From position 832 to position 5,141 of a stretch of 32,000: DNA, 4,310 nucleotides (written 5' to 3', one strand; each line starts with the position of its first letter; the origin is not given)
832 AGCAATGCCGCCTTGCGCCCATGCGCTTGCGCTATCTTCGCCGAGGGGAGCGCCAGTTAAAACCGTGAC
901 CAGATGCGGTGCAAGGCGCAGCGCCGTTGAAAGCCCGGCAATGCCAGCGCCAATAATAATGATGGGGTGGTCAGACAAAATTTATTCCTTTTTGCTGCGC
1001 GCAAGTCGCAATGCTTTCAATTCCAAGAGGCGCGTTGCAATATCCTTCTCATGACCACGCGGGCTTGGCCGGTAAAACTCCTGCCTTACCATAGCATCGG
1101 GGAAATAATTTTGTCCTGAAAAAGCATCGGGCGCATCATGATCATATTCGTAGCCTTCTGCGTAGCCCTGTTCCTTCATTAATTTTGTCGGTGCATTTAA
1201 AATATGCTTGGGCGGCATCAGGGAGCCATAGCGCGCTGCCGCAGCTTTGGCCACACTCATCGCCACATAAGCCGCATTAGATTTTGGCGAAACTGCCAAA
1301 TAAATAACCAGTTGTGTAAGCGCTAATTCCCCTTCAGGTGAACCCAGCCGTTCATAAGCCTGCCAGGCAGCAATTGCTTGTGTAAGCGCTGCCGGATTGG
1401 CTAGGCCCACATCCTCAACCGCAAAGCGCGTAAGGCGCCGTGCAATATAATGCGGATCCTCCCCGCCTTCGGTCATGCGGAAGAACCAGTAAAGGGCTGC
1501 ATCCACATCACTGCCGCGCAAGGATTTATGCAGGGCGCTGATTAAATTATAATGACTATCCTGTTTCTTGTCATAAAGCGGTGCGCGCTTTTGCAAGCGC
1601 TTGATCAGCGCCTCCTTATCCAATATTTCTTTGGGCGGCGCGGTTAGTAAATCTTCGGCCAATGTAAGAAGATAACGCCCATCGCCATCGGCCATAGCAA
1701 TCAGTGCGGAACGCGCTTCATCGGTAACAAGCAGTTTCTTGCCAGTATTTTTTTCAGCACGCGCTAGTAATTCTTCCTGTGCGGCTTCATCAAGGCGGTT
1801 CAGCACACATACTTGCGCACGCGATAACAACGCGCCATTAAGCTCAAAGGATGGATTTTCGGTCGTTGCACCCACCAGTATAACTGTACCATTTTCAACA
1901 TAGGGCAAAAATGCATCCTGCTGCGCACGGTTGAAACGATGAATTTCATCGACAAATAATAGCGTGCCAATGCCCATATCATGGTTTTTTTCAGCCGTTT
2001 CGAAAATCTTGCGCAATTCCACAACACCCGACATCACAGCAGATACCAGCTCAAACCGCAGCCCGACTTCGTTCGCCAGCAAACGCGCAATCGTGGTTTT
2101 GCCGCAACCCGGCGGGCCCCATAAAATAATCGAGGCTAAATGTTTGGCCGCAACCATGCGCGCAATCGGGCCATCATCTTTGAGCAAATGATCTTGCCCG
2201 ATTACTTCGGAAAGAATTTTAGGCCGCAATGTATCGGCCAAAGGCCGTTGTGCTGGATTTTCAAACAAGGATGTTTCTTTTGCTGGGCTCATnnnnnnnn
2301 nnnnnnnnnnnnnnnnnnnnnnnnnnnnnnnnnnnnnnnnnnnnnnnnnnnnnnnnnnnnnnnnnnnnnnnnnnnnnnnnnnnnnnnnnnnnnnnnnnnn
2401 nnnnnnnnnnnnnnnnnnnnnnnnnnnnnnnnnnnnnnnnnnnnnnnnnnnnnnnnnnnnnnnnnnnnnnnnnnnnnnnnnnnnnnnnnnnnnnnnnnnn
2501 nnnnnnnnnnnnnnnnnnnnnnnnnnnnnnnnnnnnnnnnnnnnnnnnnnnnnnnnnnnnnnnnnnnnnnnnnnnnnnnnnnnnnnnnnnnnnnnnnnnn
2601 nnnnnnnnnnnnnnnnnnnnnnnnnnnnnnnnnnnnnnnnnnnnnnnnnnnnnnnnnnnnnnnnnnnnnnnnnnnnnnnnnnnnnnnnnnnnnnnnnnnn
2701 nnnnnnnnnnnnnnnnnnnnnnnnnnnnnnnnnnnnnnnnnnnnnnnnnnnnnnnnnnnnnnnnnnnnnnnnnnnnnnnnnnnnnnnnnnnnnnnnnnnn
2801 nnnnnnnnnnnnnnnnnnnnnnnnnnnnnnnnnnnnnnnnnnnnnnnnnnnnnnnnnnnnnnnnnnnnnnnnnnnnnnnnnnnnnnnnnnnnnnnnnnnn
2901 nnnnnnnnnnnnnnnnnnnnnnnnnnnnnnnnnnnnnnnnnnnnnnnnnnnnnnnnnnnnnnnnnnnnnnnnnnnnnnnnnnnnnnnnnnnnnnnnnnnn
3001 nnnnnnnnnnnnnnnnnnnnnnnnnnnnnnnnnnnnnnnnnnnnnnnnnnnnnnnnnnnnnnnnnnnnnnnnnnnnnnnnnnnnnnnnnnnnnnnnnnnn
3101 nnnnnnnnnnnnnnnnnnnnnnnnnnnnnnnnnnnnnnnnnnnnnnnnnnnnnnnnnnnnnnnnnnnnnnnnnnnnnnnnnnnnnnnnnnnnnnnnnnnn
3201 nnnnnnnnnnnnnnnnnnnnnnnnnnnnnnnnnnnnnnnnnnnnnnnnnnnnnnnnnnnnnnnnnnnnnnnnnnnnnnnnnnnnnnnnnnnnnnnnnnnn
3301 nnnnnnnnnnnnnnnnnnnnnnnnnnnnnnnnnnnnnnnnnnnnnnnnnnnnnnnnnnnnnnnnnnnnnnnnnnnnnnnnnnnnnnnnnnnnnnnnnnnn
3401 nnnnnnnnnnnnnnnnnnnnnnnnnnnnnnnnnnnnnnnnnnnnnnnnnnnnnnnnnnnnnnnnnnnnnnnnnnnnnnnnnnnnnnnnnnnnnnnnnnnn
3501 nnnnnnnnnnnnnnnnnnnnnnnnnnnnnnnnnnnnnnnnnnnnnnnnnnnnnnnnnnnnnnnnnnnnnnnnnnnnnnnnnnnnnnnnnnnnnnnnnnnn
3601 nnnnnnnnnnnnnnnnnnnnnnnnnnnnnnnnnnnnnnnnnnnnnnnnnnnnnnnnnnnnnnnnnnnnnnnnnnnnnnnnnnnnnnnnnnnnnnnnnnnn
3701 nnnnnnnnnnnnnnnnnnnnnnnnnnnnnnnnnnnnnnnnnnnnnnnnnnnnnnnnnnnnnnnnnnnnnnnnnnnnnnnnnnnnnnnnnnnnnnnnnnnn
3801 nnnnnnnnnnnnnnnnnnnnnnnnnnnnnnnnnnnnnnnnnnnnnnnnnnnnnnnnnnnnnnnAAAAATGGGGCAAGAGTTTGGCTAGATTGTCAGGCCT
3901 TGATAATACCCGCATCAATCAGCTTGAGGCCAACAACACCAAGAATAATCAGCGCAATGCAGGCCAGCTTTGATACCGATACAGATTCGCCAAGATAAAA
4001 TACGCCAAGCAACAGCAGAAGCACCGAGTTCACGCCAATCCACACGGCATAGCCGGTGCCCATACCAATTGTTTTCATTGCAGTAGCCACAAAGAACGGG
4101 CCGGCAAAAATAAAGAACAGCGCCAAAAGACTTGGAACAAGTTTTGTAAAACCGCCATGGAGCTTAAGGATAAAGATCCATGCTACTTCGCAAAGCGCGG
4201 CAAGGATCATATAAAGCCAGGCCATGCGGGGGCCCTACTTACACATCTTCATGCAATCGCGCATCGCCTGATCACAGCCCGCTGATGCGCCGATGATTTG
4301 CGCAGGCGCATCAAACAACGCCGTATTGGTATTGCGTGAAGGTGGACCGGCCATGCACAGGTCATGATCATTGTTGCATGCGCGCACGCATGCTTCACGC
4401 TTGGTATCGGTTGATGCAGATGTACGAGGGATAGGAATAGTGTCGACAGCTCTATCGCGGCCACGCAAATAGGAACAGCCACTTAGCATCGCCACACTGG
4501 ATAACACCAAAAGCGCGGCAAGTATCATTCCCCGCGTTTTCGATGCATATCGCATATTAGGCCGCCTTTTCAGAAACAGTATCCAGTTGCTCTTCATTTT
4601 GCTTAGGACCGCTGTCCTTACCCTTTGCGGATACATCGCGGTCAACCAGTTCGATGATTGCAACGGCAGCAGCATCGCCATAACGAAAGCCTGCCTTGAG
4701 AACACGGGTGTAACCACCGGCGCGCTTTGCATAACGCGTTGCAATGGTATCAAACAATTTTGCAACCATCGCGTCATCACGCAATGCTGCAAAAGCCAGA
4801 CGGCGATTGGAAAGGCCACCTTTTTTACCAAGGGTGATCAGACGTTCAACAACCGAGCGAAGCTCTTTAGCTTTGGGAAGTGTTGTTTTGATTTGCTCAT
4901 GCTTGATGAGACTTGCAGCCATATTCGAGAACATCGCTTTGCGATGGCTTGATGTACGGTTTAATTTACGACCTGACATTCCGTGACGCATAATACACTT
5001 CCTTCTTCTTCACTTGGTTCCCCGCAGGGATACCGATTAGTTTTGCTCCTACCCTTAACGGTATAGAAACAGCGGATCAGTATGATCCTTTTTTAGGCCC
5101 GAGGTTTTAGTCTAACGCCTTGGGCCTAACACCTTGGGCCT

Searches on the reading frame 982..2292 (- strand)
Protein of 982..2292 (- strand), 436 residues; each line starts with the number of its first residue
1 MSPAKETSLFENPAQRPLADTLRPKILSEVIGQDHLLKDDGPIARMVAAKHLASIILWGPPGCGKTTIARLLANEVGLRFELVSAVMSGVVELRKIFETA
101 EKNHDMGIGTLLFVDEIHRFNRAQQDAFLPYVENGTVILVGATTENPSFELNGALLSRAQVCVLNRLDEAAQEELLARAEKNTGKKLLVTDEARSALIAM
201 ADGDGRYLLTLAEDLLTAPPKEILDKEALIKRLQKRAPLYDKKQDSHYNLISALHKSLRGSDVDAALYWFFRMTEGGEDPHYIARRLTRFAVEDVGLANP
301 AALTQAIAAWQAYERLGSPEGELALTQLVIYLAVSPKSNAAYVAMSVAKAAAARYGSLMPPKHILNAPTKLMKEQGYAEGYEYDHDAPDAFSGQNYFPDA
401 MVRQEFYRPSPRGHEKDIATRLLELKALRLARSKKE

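Call 55: search_protein_families(library=pfam, proteins=[window:982-2292:-], max_evalue=0.001)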
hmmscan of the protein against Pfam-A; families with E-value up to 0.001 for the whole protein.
window:982-2292:- (436 aa): 18 families
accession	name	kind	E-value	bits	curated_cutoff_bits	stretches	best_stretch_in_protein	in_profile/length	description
PF12002.13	MgsA_C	-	1.5e-64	217.3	27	1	260-425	1-166/167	MgsA AAA+ ATPase C terminal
PF16193.11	AAA_assoc_2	-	3.7e-20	72.4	34.3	1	185-259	3-81/81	AAA C-terminal domain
PF00004.35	AAA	-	2.8e-16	60.6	21.2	1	55-162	1-126/131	ATPase family associated with various cellular activities (AAA)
PF05496.18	RuvB_N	-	1.7e-14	54.3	27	1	22-144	1-121/159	Holliday junction DNA helicase RuvB P-loop domain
PF07728.20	AAA_5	-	2.4e-06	28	22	1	55-144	2-102/139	AAA domain (dynein-related subfamily)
PF13238.12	AAA_18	-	5.7e-06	27.2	29.4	1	55-123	1-54/128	AAA domain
PF01078.27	Mg_chelatase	-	1.5e-05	25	20.3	0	44-73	14-43/207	Magnesium chelatase, subunit ChlI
PF13401.12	AAA_22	-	2.9e-05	24.8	27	0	54-193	7-93/130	AAA domain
PF00158.32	Sigma54_activat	-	4.4e-05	23.7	20.2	0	109-146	94-131/168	Sigma-54 interaction domain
PF14532.12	Sigma54_activ_2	-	5.2e-05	23.9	25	1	49-135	18-96/138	Sigma-54 interaction domain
PF20720.3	nSTAND3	-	7.2e-05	23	27.2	1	54-102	19-66/155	Novel STAND NTPase 3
PF07726.17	AAA_3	-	0.0001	22.6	27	1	55-145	2-99/131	ATPase family associated with various cellular activities (AAA)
PF13191.12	AAA_16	-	0.00023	22.1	32.6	0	49-79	21-51/167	AAA ATPase domain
PF13207.12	AAA_17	-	0.00051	20.8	27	0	59-106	2-49/136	AAA domain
PF13604.12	AAA_30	-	0.00055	20.2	27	0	47-155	13-137/191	AAA domain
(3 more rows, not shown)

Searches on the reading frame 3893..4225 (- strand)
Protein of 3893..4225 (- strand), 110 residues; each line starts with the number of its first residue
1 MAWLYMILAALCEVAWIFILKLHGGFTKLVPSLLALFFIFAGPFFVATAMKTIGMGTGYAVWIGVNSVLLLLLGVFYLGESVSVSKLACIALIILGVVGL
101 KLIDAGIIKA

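Call 55: search_protein_families(library=pfam, proteins=[window:3893-4225:-], max_evalue=0.001)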
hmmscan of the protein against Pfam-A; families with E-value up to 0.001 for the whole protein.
window:3893-4225:- (110 aa): 1 family
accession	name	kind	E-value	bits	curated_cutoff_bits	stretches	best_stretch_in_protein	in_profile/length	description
PF00893.25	Multi_Drug_Res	-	1.9e-18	67.2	23.7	1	1-93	1-93/93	Small Multidrug Resistance protein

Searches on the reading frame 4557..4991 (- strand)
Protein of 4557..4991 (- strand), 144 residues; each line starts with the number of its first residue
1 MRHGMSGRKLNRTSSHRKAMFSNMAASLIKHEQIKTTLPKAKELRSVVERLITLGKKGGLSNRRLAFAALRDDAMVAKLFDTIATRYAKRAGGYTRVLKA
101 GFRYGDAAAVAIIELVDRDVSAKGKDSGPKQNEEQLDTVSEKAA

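Call 55: search_protein_families(library=pfam, proteins=[window:4557-4991:-], max_evalue=0.001)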
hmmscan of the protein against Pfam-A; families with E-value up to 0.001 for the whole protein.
window:4557-4991:- (144 aa): 1 family
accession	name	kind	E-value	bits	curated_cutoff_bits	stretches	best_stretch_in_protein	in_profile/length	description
PF01196.24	Ribosomal_L17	-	1.7e-38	131.9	27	1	20-116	1-97/97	Ribosomal protein L17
